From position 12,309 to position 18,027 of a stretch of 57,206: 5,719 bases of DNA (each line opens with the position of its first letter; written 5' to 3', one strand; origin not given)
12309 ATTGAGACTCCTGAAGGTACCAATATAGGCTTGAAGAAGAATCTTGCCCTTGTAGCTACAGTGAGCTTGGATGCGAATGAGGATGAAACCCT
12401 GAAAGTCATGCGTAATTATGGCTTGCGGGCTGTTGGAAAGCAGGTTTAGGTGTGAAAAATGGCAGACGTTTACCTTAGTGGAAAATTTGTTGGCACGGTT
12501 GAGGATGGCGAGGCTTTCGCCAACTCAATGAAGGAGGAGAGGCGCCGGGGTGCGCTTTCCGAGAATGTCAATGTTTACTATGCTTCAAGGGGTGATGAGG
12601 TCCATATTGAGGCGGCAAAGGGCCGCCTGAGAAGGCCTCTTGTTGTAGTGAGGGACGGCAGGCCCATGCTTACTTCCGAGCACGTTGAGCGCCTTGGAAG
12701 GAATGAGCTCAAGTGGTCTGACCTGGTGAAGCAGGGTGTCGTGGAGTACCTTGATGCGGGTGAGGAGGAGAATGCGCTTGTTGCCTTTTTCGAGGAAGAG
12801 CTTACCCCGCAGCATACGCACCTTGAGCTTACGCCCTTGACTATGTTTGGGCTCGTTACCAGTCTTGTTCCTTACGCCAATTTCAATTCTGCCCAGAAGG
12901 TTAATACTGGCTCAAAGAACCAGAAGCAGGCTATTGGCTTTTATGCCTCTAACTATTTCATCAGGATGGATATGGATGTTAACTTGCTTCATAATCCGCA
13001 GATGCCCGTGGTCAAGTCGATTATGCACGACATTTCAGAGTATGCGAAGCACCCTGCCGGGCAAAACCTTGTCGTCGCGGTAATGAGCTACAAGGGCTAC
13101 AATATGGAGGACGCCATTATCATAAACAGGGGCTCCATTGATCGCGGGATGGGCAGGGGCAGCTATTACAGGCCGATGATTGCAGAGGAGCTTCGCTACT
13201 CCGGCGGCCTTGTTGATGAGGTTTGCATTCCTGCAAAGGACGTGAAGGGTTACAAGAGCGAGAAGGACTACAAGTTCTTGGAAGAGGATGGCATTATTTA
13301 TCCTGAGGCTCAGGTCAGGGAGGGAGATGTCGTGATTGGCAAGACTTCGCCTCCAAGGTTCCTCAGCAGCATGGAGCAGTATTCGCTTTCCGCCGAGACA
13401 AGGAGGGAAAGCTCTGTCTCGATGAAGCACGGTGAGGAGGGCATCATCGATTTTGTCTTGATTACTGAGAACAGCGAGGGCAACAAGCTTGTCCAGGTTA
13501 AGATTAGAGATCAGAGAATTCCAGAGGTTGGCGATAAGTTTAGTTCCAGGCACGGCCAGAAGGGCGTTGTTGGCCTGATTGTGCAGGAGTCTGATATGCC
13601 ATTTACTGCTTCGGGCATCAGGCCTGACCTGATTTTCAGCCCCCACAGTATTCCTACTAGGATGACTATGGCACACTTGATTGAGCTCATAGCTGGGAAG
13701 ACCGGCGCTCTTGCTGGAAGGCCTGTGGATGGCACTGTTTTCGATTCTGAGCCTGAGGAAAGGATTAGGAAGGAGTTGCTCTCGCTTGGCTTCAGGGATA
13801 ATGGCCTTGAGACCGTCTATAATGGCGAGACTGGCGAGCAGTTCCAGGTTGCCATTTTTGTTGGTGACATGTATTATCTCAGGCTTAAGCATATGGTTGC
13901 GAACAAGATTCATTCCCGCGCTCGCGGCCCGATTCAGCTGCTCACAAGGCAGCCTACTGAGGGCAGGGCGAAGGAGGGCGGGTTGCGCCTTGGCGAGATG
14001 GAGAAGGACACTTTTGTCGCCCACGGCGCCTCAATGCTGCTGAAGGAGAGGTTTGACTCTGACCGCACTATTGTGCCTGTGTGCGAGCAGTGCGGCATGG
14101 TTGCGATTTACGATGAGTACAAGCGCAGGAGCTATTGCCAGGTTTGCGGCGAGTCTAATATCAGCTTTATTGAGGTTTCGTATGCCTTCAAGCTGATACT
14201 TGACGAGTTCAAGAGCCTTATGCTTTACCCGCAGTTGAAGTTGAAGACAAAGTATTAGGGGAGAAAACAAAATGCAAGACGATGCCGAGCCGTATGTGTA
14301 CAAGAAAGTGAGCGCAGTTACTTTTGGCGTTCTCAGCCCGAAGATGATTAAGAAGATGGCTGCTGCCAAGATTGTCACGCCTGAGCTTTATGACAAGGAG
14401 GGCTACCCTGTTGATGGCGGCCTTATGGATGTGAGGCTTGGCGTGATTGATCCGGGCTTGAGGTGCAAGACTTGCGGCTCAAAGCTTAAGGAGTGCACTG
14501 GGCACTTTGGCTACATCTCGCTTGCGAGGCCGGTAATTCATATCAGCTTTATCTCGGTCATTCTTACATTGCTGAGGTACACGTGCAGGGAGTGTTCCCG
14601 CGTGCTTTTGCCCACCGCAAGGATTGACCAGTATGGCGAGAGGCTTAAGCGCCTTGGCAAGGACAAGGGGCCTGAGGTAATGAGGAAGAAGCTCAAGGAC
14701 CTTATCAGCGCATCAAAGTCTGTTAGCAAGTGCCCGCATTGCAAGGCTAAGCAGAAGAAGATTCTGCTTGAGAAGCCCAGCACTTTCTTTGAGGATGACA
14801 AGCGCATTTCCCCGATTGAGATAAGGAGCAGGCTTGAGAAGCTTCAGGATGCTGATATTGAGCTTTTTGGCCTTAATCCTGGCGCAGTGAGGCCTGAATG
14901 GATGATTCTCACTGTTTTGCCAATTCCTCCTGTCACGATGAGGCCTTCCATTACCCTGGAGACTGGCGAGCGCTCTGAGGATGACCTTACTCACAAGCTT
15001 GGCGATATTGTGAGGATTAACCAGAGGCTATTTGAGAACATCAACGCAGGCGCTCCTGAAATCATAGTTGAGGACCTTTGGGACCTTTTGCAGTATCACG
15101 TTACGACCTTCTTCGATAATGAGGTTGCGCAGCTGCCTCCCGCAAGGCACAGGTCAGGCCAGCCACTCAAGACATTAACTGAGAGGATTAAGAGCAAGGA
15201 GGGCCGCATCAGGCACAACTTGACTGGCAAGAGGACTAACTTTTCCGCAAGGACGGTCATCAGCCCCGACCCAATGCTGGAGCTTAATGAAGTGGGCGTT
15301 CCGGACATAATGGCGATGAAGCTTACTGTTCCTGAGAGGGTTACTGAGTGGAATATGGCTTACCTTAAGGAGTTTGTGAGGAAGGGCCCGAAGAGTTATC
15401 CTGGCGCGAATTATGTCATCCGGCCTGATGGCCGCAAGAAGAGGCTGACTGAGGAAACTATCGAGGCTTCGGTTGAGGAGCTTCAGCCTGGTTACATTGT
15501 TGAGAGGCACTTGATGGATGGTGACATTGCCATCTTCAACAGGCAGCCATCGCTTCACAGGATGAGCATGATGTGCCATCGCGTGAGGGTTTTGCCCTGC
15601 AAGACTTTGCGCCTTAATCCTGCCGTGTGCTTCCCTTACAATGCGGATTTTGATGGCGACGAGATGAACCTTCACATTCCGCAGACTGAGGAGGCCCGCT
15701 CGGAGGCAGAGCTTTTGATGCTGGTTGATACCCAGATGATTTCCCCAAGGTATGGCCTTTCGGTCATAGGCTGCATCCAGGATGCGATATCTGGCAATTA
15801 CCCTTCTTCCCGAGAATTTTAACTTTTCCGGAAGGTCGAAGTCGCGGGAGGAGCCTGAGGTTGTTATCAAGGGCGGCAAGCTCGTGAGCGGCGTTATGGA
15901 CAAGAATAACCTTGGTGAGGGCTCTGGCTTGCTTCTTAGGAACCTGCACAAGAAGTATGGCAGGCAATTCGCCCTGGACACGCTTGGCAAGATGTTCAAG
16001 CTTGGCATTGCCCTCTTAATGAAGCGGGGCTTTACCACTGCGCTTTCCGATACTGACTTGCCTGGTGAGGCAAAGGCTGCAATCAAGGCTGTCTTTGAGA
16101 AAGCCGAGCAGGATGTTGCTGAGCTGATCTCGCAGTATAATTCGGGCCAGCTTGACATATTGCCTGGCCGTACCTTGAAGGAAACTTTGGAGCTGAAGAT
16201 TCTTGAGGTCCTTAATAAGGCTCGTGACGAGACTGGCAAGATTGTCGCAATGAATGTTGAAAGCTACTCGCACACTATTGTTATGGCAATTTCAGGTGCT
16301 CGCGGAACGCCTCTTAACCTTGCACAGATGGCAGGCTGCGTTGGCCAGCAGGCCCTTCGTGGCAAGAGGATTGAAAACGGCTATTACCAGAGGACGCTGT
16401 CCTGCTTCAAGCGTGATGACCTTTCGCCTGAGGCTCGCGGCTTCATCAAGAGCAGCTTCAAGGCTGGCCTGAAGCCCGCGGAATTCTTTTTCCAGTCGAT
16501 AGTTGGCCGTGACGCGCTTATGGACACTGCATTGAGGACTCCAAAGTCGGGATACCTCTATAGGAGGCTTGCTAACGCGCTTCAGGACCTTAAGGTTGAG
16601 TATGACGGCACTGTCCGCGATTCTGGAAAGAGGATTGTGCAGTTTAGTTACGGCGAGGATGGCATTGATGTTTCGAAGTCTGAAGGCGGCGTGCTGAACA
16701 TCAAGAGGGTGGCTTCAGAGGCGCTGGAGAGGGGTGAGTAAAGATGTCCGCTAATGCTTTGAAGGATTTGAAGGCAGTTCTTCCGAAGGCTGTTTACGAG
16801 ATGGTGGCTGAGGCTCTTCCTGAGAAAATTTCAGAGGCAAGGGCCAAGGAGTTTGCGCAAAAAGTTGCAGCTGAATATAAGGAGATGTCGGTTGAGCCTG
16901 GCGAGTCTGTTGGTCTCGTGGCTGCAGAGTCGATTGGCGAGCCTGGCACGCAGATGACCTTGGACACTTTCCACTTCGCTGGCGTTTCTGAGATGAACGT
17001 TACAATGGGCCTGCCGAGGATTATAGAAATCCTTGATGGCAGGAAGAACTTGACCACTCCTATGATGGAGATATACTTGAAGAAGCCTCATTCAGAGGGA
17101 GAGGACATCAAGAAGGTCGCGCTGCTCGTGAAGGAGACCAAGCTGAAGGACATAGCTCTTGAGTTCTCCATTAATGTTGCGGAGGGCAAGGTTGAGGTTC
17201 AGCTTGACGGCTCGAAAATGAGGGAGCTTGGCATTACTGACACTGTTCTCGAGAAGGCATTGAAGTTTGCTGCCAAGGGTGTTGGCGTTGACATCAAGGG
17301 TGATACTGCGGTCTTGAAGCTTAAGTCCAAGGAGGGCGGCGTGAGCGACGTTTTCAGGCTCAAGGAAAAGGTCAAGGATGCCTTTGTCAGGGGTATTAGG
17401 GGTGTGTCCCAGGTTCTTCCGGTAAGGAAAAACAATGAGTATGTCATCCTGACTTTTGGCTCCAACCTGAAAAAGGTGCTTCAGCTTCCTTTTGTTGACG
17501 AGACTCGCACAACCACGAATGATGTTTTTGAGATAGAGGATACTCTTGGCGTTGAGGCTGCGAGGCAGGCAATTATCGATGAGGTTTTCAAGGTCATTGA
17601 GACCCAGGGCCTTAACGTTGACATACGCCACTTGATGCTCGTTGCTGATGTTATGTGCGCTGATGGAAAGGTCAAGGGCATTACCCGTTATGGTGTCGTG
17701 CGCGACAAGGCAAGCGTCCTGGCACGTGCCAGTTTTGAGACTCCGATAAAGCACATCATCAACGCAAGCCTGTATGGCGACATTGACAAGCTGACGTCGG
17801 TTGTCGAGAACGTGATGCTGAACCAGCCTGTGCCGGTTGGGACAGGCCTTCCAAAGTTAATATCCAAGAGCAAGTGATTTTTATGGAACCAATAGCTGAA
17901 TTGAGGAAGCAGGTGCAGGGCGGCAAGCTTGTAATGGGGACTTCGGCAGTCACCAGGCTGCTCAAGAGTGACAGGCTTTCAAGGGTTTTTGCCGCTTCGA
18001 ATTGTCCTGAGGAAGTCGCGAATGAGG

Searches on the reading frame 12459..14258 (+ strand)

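Call 56: search_protein_families(library=ncbifam, proteins=[window:12459-14258:+], max_evalue=1e-10)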
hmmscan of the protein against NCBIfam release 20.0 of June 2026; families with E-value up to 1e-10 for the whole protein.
window:12459-14258:+ (599 aa): 6 families
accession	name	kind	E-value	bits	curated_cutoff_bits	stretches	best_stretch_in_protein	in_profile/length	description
TIGR03670.1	rpoB_arch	equivalog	3.9e-267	887.3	811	1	4-598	1-598/599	DNA-directed RNA polymerase subunit B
NF006335.0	PRK08565.1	equivalog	2.4e-259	863.2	1402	1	2-598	513-1114/1116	DNA-directed RNA polymerase subunit B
NF001616.1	PRK00405.1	equivalog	4.4e-67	226.7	896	1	200-531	688-1045/1096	DNA-directed RNA polymerase subunit beta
TIGR02013.1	rpoB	equivalog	4.7e-61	206.7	801.15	1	342-530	997-1188/1238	DNA-directed RNA polymerase subunit beta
NF007172.0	PRK09603.1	equivalog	3.1e-39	133.5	5372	2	428-531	1219-1322/2890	DNA-directed RNA polymerase subunit beta/beta'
NF011417.0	PRK14844.1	equivalog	4.8e-37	126.6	4632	1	419-594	1268-1430/2839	DNA-directed RNA polymerase subunit beta/beta'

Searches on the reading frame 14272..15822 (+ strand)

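Call 56: search_protein_families(library=ncbifam, proteins=[window:14272-15822:+], max_evalue=1e-10)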
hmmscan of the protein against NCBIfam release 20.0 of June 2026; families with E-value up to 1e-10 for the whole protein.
window:14272-15822:+ (516 aa): 8 families
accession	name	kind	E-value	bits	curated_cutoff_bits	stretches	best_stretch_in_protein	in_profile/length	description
NF006336.0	PRK08566.1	equivalog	8.2e-248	825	819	1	10-510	6-509/883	DNA-directed RNA polymerase subunit A'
TIGR02390.1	RNA_pol_rpoA1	equivalog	1.6e-241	804.1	1042.55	1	11-510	2-504/867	DNA-directed RNA polymerase subunit A'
TIGR02386.1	rpoC_TIGR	equivalog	3.7e-59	200.5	963.5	1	62-510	64-493/1147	DNA-directed RNA polymerase subunit beta'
NF007172.0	PRK09603.1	equivalog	1.4e-48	164.4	5372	1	202-511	1618-1901/2890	DNA-directed RNA polymerase subunit beta/beta'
NF011498.0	PRK14906.1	equivalog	3.6e-47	160.5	1437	1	207-510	311-589/1459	DNA-directed RNA polymerase subunit beta'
NF002729.0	PRK02625.1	equivalog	7.5e-46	157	1117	2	206-354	239-386/626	DNA-directed RNA polymerase subunit gamma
TIGR02387.1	rpoC1_cyan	equivalog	1e-45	156.5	975.9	2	206-354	233-380/619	DNA-directed RNA polymerase subunit gamma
NF011417.0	PRK14844.1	equivalog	3.1e-42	143.8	4632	1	206-510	1664-1944/2839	DNA-directed RNA polymerase subunit beta/beta'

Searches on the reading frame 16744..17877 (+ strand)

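Call 56: search_protein_families(library=ncbifam, proteins=[window:16744-17877:+], max_evalue=1e-10)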
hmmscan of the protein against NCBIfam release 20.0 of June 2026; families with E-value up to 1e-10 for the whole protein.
window:16744-17877:+ (377 aa): 8 families
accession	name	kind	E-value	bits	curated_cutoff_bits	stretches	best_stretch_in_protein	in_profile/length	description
TIGR02389.1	RNA_pol_rpoA2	equivalog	8e-124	413.3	420.65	1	13-373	2-365/367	DNA-directed RNA polymerase subunit A''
NF011491.0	PRK14898.1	equivalog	8.7e-100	335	783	2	72-372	544-846/860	DNA-directed RNA polymerase subunit A''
TIGR02386.1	rpoC_TIGR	equivalog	3.1e-24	84.9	963.5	1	47-113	872-941/1147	DNA-directed RNA polymerase subunit beta'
NF011498.0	PRK14906.1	equivalog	8.2e-20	69.8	1437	1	49-108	970-1029/1459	DNA-directed RNA polymerase subunit beta'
NF007172.0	PRK09603.1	equivalog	6.8e-15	52.7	5372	0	50-82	2274-2306/2890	DNA-directed RNA polymerase subunit beta/beta'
NF002724.0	PRK02597.1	equivalog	1e-14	52.9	1878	1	49-186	314-451/1338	DNA-directed RNA polymerase subunit beta'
TIGR02388.1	rpoC2_cyan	equivalog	3.5e-14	51.3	467.4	1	49-196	305-454/1230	DNA-directed RNA polymerase subunit beta''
NF011417.0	PRK14844.1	equivalog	1.7e-12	45.2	4632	0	50-86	2330-2366/2839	DNA-directed RNA polymerase subunit beta/beta'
